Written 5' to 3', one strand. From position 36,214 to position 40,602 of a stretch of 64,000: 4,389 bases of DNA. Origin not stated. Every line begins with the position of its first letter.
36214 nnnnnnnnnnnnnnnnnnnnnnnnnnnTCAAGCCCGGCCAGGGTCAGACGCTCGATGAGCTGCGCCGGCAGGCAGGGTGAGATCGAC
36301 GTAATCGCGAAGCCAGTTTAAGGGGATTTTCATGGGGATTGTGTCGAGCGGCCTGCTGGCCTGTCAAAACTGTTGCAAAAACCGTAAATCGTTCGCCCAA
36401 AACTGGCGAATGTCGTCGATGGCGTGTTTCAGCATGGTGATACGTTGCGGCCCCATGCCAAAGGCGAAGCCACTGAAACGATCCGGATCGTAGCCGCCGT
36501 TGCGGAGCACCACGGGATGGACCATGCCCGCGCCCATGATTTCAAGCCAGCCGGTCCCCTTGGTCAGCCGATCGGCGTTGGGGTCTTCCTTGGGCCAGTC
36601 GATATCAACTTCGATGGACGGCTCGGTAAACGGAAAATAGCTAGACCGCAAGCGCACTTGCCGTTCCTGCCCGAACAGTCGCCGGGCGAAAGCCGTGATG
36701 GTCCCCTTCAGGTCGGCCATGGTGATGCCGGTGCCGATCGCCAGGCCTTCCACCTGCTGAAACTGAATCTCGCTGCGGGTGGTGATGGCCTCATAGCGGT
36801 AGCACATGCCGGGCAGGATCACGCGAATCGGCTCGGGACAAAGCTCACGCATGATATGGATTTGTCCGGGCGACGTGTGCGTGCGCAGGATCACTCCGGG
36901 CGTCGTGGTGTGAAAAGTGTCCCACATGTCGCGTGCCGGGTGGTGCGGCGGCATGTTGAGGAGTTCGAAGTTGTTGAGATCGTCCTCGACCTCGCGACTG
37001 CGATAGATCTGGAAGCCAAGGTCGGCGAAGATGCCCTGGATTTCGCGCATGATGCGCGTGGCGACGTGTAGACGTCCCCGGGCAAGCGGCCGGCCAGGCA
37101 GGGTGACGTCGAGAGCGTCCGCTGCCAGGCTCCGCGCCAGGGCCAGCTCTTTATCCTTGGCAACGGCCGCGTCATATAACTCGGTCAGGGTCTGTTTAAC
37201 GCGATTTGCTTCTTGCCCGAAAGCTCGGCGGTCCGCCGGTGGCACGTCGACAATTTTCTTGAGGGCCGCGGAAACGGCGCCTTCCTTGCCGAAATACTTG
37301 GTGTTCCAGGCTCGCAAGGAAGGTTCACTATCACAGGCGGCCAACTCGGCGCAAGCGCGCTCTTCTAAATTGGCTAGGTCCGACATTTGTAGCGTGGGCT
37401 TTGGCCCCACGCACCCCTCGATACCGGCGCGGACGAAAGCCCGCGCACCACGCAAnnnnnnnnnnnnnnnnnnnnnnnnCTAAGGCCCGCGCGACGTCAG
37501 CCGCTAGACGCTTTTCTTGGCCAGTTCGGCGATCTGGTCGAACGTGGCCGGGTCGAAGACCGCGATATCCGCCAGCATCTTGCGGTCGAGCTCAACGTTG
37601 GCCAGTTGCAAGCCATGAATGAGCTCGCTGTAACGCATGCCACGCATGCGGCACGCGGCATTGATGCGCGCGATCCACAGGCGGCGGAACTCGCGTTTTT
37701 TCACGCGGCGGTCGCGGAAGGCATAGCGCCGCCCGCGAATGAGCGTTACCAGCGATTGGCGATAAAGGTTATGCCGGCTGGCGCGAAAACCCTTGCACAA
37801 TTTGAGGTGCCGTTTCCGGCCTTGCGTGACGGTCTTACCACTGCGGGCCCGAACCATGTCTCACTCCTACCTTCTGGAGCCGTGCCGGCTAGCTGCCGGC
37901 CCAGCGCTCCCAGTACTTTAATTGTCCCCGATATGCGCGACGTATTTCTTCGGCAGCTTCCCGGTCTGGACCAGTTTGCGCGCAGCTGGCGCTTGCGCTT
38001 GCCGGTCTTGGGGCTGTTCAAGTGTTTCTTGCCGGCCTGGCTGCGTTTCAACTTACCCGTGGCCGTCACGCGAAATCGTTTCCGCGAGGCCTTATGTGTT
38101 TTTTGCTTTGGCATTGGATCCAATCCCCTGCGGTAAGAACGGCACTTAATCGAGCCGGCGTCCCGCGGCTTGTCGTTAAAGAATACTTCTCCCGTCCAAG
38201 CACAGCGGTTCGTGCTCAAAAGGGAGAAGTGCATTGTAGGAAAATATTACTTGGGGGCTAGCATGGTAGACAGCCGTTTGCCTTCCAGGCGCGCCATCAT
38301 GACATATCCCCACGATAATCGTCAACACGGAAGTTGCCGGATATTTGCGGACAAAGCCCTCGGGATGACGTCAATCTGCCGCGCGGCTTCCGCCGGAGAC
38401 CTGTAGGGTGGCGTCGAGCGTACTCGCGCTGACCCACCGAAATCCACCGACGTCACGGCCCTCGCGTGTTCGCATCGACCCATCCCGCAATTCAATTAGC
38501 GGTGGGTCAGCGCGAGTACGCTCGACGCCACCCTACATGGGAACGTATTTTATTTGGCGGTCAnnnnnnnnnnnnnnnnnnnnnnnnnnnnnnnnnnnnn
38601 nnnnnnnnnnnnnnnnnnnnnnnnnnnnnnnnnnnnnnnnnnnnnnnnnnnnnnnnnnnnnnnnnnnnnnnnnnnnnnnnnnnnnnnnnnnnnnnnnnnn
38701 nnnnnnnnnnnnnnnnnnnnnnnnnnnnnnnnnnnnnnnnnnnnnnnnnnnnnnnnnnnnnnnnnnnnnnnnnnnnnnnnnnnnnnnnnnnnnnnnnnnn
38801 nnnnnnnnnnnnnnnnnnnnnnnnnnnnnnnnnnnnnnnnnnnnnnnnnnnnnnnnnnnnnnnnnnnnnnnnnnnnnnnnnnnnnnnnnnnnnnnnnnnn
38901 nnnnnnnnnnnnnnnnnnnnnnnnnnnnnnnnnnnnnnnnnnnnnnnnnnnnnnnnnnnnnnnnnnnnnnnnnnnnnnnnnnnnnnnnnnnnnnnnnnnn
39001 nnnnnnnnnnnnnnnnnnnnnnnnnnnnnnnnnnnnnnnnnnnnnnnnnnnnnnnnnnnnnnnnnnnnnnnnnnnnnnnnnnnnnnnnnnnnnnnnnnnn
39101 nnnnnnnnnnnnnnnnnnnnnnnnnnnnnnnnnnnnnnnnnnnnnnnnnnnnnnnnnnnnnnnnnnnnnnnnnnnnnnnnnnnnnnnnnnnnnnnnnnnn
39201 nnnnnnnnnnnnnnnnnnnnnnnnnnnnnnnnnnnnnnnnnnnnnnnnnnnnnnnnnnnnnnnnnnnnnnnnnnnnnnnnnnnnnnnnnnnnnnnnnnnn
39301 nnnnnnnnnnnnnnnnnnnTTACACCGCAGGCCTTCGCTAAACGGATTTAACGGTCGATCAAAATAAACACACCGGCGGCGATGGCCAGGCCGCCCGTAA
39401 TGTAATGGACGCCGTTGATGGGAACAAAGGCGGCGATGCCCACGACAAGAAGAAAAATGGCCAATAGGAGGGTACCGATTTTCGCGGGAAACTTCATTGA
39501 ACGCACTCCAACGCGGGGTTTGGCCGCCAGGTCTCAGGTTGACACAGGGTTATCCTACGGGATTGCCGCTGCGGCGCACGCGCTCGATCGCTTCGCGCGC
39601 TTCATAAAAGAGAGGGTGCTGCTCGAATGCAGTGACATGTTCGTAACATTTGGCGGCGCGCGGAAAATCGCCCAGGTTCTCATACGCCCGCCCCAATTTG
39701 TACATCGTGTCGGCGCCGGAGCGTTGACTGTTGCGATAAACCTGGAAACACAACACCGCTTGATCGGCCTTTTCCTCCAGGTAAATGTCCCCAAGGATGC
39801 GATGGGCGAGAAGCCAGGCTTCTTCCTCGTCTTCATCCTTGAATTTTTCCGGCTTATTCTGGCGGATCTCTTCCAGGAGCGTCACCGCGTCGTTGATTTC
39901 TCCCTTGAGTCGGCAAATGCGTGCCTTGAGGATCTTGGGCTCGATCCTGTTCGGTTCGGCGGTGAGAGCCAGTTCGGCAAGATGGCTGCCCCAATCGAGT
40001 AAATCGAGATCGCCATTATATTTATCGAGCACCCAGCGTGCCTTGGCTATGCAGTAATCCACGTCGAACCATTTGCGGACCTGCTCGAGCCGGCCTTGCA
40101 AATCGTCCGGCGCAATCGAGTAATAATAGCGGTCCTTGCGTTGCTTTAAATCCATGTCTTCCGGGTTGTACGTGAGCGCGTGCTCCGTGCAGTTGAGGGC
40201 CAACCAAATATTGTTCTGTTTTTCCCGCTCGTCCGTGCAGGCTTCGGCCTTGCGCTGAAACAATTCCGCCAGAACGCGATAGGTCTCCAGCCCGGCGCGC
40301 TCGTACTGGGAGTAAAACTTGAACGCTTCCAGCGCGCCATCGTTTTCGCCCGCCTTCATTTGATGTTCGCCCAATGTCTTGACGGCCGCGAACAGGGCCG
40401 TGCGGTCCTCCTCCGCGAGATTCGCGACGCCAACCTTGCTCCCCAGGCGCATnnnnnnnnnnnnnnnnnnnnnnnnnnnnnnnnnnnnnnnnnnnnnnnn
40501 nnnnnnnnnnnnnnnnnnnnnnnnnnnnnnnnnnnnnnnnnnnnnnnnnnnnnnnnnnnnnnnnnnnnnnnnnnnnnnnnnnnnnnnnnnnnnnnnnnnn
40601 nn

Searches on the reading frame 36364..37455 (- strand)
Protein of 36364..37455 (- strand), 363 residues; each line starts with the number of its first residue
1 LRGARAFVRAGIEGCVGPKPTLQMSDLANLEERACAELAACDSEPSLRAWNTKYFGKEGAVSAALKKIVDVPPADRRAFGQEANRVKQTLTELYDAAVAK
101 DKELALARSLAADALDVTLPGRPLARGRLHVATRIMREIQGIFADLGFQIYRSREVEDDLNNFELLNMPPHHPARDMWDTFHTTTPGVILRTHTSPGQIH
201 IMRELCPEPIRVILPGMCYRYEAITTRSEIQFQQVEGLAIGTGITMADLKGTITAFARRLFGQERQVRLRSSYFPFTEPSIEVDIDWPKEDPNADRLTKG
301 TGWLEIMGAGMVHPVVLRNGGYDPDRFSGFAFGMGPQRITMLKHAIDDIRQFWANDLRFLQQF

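Call 21: search_protein_families(library=pfam, proteins=[window:36364-37455:-], max_evalue=0.01)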
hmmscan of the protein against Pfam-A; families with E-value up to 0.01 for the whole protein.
window:36364-37455:- (363 aa): 2 families
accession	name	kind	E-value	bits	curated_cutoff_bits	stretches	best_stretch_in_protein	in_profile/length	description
PF01409.25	tRNA-synt_2d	-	2.9e-85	286.1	19.8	1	115-363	2-246/246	tRNA synthetases class II core domain (F)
PF02912.23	Phe_tRNA-synt_N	-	2.5e-13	50.2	22.3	1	44-109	3-68/69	Aminoacyl tRNA synthetase class II, N-terminal domain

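Call 41: find_homologous_proteins(query=window:36364-37455:-, max_evalue=1e-60)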
Query window:36364-37455:- (363 aa): 7997 proteins with E <= 1e-60 among 8000 candidates; the best 120 are listed.
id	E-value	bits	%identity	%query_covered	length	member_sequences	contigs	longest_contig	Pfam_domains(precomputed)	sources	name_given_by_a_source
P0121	6.6e-207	705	89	94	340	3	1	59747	PF01409.26,PF02912.24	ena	-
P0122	6.6e-206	701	88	94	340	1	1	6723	PF01409.26,PF02912.24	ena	-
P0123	8.2e-206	701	90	94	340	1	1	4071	PF01409.26,PF02912.24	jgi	jgi:phenylalanyl-tRNA synthetase alpha chain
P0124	1.7e-205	700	88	94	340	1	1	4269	PF01409.26,PF02912.24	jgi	jgi:phenylalanyl-tRNA synthetase alpha chain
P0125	7.6e-205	698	89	94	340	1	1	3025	PF01409.26,PF02912.24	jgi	-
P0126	3.5e-204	696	89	94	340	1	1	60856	PF01409.26,PF02912.24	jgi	jgi:phenylalanyl-tRNA synthetase alpha chain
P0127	5.8e-204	695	88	94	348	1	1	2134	PF01409.26,PF02912.24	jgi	jgi:phenylalanyl-tRNA synthetase alpha chain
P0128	7.3e-204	695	88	94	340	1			PF01409.26,PF02912.24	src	-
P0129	1.9e-203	693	88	94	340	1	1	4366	PF01409.26,PF02912.24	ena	-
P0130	1.9e-203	693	89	94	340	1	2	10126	PF01409.26,PF02912.24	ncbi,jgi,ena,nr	ncbi:MAG TPA: phenylalanine--tRNA ligase subunit alpha [Gemmataceae bacterium]|jgi:phenylalanyl-tRNA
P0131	2.6e-203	693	89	94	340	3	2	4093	PF01409.26,PF02912.24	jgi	-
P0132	4.0e-203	692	87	94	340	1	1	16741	PF01409.26,PF02912.24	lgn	-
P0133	6.6e-202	688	88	94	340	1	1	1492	PF01409.26,PF02912.24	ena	-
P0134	3.3e-201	686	86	94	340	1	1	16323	PF01409.26,PF02912.24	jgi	jgi:phenylalanyl-tRNA synthetase alpha chain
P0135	4.3e-201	685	87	94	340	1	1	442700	PF01409.26,PF02912.24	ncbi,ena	-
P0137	7.7e-200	681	86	94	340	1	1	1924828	PF01409.26,PF02912.24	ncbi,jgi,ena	jgi:phenylalanyl-tRNA synthetase alpha chain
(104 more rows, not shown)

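Call 42: find_encoding_contigs(protein=P0121, flank=10000, max_places=2)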
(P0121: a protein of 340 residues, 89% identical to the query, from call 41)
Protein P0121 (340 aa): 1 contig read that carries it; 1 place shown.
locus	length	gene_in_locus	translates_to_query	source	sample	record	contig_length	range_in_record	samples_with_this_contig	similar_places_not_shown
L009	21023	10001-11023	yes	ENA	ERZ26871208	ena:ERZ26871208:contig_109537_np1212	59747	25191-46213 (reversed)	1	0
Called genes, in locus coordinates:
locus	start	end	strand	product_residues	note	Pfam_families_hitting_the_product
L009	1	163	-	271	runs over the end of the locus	PF19304:PGDH_inter, PF01842:ACT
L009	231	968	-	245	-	PF00389:2-Hacid_dh, PF02826:2-Hacid_dh_C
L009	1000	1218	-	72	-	-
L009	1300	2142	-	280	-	PF00266:Aminotran_5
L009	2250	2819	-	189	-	-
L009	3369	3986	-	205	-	PF01293:PEPCK_ATP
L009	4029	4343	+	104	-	-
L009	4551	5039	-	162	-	PF01293:PEPCK_ATP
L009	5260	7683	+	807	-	PF00515:TPR_1 (faint), PF07719:TPR_2 (faint), PF13174:TPR_6 (faint), PF13176:TPR_7 (faint), PF13181:TPR_8 (faint), PF13371:TPR_9 (faint), PF13424:TPR_12 (faint), PF13428:TPR_14 (faint), +1 more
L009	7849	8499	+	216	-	PF08659:KR (weak), PF00106:adh_short, PF13561:adh_short_C2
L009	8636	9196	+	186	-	PF05198:IF3_N, PF00707:IF3_C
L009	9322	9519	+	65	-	PF01632:Ribosomal_L35p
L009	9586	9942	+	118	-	PF00453:Ribosomal_L20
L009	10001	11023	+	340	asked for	PF02912:Phe_tRNA-synt_N, PF01409:tRNA-synt_2d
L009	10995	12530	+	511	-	PF01588:tRNA_bind, PF03483:B3_4, PF03484:B5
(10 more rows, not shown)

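Call 43: find_encoding_contigs(protein=P0126, flank=10000, max_places=2)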
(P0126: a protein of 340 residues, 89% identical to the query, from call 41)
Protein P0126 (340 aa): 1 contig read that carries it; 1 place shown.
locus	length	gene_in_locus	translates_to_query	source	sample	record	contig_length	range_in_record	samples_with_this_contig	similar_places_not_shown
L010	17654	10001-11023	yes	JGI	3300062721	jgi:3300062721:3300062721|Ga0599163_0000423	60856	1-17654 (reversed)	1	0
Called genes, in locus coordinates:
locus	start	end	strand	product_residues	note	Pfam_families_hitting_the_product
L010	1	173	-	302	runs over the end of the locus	PF00106:adh_short, PF08659:KR, PF13561:adh_short_C2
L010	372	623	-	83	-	PF01016:Ribosomal_L27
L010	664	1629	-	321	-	-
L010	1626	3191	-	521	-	PF01293:PEPCK_ATP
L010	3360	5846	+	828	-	PF00515:TPR_1 (faint), PF07719:TPR_2 (faint), PF13174:TPR_6 (faint), PF13181:TPR_8 (faint), PF13371:TPR_9 (faint), PF13428:TPR_14 (faint), PF14559:TPR_19 (faint), PF13176:TPR_7 (faint)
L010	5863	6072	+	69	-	-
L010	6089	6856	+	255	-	PF00106:adh_short, PF08659:KR, PF13561:adh_short_C2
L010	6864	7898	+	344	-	PF01370:Epimerase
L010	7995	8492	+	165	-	PF00571:CBS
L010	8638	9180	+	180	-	PF05198:IF3_N, PF00707:IF3_C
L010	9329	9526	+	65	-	PF01632:Ribosomal_L35p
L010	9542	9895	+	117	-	PF00453:Ribosomal_L20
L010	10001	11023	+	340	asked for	PF02912:Phe_tRNA-synt_N, PF01409:tRNA-synt_2d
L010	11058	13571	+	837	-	PF01588:tRNA_bind, PF03483:B3_4, PF03484:B5, PF17759:tRNA_synthFbeta, PF03147:FDX-ACB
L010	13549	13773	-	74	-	-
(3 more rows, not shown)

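Call 44: find_encoding_contigs(protein=P0135, flank=10000, max_places=2)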
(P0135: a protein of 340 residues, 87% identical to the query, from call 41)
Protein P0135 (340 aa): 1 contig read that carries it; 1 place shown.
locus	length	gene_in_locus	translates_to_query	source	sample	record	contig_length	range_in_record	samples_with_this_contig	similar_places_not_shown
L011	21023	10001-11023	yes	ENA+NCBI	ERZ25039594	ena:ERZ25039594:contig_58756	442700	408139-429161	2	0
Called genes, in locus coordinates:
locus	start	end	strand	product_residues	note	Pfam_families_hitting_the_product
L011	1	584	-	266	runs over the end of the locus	PF01061:ABC2_membrane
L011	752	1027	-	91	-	-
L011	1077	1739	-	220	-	PF00535:Glycos_transf_2, PF13641:Glyco_tranf_2_3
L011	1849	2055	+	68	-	-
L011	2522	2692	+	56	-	-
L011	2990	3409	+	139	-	PF01451:LMWPc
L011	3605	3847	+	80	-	PF20001:DUF6428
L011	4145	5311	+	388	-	-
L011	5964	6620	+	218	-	PF13428:TPR_14 (faint), PF14559:TPR_19 (faint), PF13424:TPR_12 (faint), PF13181:TPR_8 (faint), PF00515:TPR_1 (faint), PF07719:TPR_2 (faint), PF13174:TPR_6 (faint), PF13176:TPR_7 (faint)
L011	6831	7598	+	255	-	PF00106:adh_short, PF08659:KR, PF23441:SDR (faint), PF13561:adh_short_C2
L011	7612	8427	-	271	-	PF05685:Uma2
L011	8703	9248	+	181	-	PF05198:IF3_N, PF00707:IF3_C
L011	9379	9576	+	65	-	PF01632:Ribosomal_L35p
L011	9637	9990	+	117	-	PF00453:Ribosomal_L20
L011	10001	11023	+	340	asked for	PF02912:Phe_tRNA-synt_N, PF01409:tRNA-synt_2d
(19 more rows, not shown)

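Call 45: find_encoding_contigs(protein=P0137, flank=10000, max_places=2)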
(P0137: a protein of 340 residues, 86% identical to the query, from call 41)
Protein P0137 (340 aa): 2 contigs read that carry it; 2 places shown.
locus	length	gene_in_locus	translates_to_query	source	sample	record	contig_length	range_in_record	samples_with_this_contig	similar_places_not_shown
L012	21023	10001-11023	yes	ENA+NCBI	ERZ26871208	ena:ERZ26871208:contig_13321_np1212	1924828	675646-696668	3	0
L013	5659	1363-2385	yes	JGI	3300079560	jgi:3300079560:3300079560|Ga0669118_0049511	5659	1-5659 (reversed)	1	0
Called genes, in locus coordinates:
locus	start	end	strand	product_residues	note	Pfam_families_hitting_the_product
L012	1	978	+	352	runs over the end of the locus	PF00528:BPD_transp_1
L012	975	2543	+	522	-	PF00528:BPD_transp_1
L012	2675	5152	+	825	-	PF13432:TPR_16 (faint), PF00515:TPR_1 (faint), PF07719:TPR_2 (faint), PF13174:TPR_6 (faint), PF13176:TPR_7 (faint), PF13181:TPR_8 (faint), PF13424:TPR_12 (faint), PF13428:TPR_14 (faint), +1 more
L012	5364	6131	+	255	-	PF00106:adh_short, PF08659:KR, PF13561:adh_short_C2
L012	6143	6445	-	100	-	-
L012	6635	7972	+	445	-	PF13546:DDE_5, PF01609:DDE_Tnp_1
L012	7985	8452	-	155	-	PF05685:Uma2 (weak)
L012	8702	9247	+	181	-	PF05198:IF3_N, PF00707:IF3_C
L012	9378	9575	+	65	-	PF01632:Ribosomal_L35p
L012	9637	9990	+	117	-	PF00453:Ribosomal_L20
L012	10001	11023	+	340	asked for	PF02912:Phe_tRNA-synt_N, PF01409:tRNA-synt_2d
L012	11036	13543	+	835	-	PF01588:tRNA_bind, PF03483:B3_4, PF03484:B5, PF17759:tRNA_synthFbeta, PF03147:FDX-ACB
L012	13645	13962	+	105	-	PF00829:Ribosomal_L21p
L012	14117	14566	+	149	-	PF00383:dCMP_cyt_deam_1, PF14437:MafB19-deam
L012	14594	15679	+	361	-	PF00266:Aminotran_5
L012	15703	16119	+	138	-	PF05685:Uma2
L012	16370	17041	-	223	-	PF00702:Hydrolase, PF12710:HAD (weak), PF13419:HAD_2, PF13242:Hydrolase_like (weak)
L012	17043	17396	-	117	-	PF00543:P-II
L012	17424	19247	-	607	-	PF00909:Ammonium_transp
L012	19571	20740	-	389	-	PF01261:AP_endonuc_2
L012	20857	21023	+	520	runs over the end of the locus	-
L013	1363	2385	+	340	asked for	PF02912:Phe_tRNA-synt_N, PF01409:tRNA-synt_2d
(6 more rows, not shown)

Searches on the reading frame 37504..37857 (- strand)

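Call 21: search_protein_families(library=pfam, proteins=[window:37504-37857:-], max_evalue=0.01)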
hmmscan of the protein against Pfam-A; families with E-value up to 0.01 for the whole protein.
window:37504-37857:- (117 aa): 1 family
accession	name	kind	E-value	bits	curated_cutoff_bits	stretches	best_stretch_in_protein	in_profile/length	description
PF00453.23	Ribosomal_L20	-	6.9e-38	129.5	30.8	1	3-109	1-107/107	Ribosomal protein L20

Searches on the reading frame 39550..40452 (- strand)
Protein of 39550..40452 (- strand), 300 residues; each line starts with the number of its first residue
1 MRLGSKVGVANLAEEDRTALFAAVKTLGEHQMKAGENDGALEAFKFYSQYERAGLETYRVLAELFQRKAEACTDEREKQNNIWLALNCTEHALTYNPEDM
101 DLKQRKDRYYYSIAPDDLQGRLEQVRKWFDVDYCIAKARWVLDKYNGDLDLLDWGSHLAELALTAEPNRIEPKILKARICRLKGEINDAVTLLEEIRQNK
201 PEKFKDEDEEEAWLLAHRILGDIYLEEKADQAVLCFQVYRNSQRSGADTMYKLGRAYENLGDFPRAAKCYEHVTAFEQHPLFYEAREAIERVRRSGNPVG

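Call 75: search_protein_families(library=pfam, proteins=[window:39550-40452:-], max_evalue=0.001)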
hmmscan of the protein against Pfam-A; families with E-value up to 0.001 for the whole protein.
window:39550-40452:- (300 aa): 10 families
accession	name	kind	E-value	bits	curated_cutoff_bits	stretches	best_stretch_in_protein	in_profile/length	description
PF07719.23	TPR_2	-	2.2e-08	34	27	1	247-273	1-27/34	Tetratricopeptide repeat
PF00515.34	TPR_1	-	4e-08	33.2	27.8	0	247-271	1-25/34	Tetratricopeptide repeat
PF13174.12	TPR_6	-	1.1e-06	29.3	26.3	0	248-272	1-25/33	Tetratricopeptide repeat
PF13176.12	TPR_7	-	1.7e-06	28.1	27.9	0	250-272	2-24/36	Tetratricopeptide repeat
PF13428.12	TPR_14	-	7.9e-06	26.5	23.5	0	250-286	4-38/44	Tetratricopeptide repeat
PF14559.12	TPR_19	-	3e-05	24.7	25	0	160-202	15-57/68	Tetratricopeptide repeat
PF13181.12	TPR_8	-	3.7e-05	24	25.7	0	247-274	1-28/34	Tetratricopeptide repeat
PF13424.12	TPR_12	-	0.00011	22.8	30.1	0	231-275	28-73/77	Tetratricopeptide repeat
PF13432.12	TPR_16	-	0.0002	22.2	32.7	0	251-286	1-34/65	Tetratricopeptide repeat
PF25063.1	ARM_TT21_C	-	0.00054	20.3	35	1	164-273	49-155/209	Tetratricopeptide repeat protein 21 C-terminal ARM domain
